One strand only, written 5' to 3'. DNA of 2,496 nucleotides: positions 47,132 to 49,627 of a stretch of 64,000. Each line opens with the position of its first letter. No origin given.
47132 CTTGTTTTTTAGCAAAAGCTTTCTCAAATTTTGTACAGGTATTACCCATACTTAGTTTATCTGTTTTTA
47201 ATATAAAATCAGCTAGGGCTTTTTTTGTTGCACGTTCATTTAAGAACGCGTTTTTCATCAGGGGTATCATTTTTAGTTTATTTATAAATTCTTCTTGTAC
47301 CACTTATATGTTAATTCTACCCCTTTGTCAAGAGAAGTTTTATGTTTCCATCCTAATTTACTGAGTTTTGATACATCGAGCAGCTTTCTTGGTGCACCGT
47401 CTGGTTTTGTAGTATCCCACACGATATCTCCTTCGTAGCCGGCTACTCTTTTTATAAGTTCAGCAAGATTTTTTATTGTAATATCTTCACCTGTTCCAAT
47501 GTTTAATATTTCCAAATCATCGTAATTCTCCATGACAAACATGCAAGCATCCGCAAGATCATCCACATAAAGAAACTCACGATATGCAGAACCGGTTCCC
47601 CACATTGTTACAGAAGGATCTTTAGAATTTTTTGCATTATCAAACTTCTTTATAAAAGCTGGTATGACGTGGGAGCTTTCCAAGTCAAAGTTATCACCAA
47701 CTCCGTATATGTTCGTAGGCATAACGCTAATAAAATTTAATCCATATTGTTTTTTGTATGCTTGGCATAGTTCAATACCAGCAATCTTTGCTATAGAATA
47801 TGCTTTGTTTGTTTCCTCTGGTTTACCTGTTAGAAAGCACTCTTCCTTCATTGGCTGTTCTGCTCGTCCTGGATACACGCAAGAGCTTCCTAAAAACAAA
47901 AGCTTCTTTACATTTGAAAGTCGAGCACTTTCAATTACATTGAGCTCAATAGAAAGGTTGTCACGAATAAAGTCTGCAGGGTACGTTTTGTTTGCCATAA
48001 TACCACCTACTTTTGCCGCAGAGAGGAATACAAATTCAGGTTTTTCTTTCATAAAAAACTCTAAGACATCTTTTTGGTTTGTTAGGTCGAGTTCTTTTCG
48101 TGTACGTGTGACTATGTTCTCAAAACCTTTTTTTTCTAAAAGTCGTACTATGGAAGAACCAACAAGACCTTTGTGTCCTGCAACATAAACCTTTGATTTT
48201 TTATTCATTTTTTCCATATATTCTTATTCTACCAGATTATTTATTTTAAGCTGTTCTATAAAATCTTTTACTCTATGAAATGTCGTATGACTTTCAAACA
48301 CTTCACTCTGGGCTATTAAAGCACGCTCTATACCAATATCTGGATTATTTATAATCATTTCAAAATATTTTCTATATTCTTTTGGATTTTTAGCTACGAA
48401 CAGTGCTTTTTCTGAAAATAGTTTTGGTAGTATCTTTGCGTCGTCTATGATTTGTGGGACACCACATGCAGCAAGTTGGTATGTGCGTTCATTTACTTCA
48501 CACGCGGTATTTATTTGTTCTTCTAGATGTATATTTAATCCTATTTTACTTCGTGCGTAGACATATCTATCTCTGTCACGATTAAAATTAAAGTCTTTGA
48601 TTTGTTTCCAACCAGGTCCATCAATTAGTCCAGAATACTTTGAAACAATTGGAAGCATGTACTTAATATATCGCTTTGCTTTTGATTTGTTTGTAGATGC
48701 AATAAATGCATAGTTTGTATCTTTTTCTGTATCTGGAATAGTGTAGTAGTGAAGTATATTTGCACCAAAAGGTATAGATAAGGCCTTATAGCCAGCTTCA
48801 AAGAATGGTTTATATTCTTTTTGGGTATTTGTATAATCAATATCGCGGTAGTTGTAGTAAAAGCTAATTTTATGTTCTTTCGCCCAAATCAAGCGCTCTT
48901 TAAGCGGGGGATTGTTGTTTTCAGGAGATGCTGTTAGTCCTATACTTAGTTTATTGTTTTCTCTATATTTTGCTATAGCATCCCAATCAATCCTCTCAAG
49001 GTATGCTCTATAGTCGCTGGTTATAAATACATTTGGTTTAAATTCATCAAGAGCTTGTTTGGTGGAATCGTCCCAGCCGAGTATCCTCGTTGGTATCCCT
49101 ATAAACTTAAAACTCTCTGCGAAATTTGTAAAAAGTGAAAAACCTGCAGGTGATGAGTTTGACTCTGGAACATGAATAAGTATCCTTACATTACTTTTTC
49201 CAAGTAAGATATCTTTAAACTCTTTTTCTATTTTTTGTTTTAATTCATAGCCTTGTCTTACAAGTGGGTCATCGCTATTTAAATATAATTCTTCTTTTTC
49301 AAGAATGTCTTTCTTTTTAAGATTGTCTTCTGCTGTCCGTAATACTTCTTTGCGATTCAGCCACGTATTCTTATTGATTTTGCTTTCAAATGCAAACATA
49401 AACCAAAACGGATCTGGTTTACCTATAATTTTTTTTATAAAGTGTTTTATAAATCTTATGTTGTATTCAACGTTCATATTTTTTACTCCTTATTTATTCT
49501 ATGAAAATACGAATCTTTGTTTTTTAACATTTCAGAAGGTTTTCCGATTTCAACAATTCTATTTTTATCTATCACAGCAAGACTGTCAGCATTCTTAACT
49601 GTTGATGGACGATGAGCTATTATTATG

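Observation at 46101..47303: ColD-type PLP/PMP 3-dehydratase with His replacing the active-site Lys, implying GDP-colitose (3,6-dideoxyhexose) biosynthesis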

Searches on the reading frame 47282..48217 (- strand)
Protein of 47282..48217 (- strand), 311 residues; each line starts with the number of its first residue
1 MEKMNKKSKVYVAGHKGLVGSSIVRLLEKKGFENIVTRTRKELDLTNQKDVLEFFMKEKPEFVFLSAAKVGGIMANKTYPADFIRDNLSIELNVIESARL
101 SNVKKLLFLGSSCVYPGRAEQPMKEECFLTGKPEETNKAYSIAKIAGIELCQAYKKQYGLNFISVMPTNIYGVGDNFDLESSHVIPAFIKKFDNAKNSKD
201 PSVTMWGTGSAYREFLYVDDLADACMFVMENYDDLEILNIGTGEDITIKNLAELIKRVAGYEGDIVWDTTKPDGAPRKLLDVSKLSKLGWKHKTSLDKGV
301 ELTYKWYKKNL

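Call 3: search_protein_families(library=ncbifam, proteins=[window:47282-48217:-], max_evalue=0.001)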
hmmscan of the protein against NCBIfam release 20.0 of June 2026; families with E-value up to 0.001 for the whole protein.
window:47282-48217:- (311 aa): 16 families
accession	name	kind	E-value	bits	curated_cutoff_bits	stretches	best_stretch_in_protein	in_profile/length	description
NF047922.1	GDPFucSynFcl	equivalog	1e-142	475.1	500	1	7-310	2-304/308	GDP-L-fucose synthase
TIGR01181.1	dTDP_gluc_dehyt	equivalog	5.6e-27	94.7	365.1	1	43-310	57-314/321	dTDP-glucose 4,6-dehydratase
TIGR01179.1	galE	equivalog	8.1e-22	77.5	262.3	1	17-310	9-328/332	UDP-glucose 4-epimerase GalE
TIGR04180.1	EDH_00030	hypoth_equivalog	1e-17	64.2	475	1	60-271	71-268/297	NAD-dependent 4,6-dehydratase LegB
NF007490.0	PRK10084.1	subfamily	1.7e-15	56.9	649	1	42-310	56-337/361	dTDP-glucose 4,6-dehydratase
TIGR02197.1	heptose_epim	equivalog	3.3e-12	46.2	274.6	1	12-267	3-268/316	ADP-glyceromanno-heptose 6-epimerase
NF007582.0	PRK10217.1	equivalog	3.1e-11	43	698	1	43-310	58-334/355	dTDP-glucose 4,6-dehydratase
NF007956.0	PRK10675.1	subfamily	2.5e-09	36.7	394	1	69-309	82-331/338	UDP-glucose 4-epimerase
NF008872.0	PRK11908.1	equivalog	3e-08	33.1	294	1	43-259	53-271/349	bifunctional UDP-4-keto-pentose/UDP-xylose synthase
NF011728.1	PRK15181.1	equivalog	7.4e-08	31.8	760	1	69-256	99-279/348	Vi polysaccharide biosynthesis UDP-N-acetylglucosaminuronic acid C-4 epimerase TviC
TIGR02622.1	CDP_4_6_dhtase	equivalog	3.5e-07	29.7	278.45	1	41-309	59-332/352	CDP-glucose 4,6-dehydratase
NF008360.0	PRK11150.1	equivalog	1.8e-06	27.4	452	0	162-254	162-249/310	ADP-glyceromanno-heptose 6-epimerase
TIGR01214.1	rmlD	equivalog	4.8e-05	22.6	224.05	1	9-71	1-62/285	dTDP-4-dehydrorhamnose reductase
NF042422.1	oxyalk_red_OleD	equivalog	5.7e-05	22.6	580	1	9-230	2-216/329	2-alkyl-3-oxoalkanoate reductase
TIGR03466.1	HpnA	hypoth_equivalog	6.9e-05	21.9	367.65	0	9-176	2-176/327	hopanoid-associated sugar epimerase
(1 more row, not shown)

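Call 4: search_protein_families(library=pfam, proteins=[window:47282-48217:-], max_evalue=0.001)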
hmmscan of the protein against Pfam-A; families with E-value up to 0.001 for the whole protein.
window:47282-48217:- (311 aa): 4 families
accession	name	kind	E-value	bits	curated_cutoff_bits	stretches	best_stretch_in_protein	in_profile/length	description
PF01370.27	Epimerase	-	1.1e-63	215.3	20.9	1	10-241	1-240/240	NAD dependent epimerase/dehydratase family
PF16363.11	GDP_Man_Dehyd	-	1.7e-20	74.2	27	1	42-301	58-330/332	GDP-mannose 4,6 dehydratase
PF04321.23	RmlD_sub_bind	-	4.2e-08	33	27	1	9-155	2-140/287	RmlD substrate binding domain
PF02719.21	Polysacc_synt_2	-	0.00029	20.6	20.2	0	43-109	61-126/293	Polysaccharide biosynthesis protein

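Call 7: search_solved_structures(query=window:47282-48217:-, max_evalue=1e-10, show_alignments=1)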
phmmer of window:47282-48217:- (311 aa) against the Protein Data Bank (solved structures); distinct sequences matched with E-value up to 1e-10: 41.
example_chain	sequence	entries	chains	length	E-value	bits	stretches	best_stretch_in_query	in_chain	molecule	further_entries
1e6u_A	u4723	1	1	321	7.2e-103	347.3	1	7-310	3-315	GDP-FUCOSE SYNTHETASE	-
1bws_A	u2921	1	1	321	2.1e-102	345.8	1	7-310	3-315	PROTEIN (GDP-4-KETO-6-DEOXY-D-MANNOSE EPIMERASE/REDUCTASE)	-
1bsv_A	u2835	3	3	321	2.8e-102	345.3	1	7-310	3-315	PROTEIN (GDP-FUCOSE SYNTHETASE) | GDP-FUCOSE SYNTHETASE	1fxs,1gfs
1e7s_A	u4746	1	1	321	7.5e-102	344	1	7-310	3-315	GDP-FUCOSE SYNTHETASE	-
1e7q_A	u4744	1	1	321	9.2e-102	343.7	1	7-310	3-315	GDP-FUCOSE SYNTHETASE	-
1e7r_A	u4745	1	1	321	5.2e-101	341.2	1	7-310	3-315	GDP-FUCOSE SYNTHETASE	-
7anh_A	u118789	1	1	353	1e-99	337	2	4-196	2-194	GDP-L-fucose synthase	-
7ll6_A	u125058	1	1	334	9.3e-93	314.1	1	8-306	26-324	GDP-L-fucose synthase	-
8du0_A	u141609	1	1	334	9.3e-93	314.1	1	8-306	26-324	GDP-L-fucose synthase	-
8ewu_A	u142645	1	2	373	5.8e-86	291.8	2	3-192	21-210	GDP-L-fucose synthase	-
7m13_A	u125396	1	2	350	5e-83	282.2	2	4-204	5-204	GDP-L-fucose synthase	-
7cxt_A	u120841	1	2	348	5.7e-83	282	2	4-204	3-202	GDP-L-fucose synthase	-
7anc_A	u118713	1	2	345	8.3e-83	281.4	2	4-204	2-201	GDP-L-fucose synthase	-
4b8z_A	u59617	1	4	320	2.4e-50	174.8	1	8-309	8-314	GDP-L-FUCOSE SYNTHASE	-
4b8w_A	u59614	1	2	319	2.5e-50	174.8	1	8-309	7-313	GDP-L-FUCOSE SYNTHASE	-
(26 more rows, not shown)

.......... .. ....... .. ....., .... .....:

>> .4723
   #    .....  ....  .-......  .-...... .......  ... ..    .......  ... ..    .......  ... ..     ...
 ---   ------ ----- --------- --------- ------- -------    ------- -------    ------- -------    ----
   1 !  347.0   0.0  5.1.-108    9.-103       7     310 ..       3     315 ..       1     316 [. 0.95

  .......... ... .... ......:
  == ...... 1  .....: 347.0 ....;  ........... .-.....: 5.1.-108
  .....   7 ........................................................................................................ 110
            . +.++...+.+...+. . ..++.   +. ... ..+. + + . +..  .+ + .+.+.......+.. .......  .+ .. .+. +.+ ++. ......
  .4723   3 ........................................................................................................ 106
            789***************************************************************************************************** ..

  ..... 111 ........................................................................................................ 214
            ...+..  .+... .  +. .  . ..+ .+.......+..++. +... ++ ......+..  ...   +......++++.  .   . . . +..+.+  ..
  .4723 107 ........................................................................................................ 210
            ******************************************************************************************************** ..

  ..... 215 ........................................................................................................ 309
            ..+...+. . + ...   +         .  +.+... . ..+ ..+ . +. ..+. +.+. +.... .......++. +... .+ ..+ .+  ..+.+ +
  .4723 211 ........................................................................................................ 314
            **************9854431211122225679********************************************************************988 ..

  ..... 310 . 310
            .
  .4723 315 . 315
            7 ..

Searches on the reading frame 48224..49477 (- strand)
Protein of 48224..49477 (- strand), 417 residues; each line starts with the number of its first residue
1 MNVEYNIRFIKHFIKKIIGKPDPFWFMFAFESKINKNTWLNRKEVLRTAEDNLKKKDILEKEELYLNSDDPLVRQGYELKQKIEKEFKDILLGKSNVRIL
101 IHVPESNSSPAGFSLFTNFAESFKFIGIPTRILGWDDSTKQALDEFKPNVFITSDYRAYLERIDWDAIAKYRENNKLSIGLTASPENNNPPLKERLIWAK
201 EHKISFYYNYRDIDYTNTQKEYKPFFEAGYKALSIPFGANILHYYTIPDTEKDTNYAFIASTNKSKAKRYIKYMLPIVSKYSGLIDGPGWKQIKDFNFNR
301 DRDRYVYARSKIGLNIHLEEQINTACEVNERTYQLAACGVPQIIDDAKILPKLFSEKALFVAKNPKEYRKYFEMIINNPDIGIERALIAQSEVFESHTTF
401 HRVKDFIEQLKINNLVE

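Call 3: search_protein_families(library=ncbifam, proteins=[window:48224-49477:-], max_evalue=0.001)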
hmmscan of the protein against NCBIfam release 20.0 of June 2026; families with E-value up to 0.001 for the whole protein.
window:48224-49477:- (417 aa): 0 families

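Call 4: search_protein_families(library=pfam, proteins=[window:48224-49477:-], max_evalue=0.001)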
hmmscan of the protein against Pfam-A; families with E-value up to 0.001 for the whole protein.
window:48224-49477:- (417 aa): 1 family
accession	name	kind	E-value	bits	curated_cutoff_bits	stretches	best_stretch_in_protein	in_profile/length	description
PF13524.12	Glyco_trans_1_2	-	1.1e-12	48.6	25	1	286-407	20-143/144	Glycosyl transferase-like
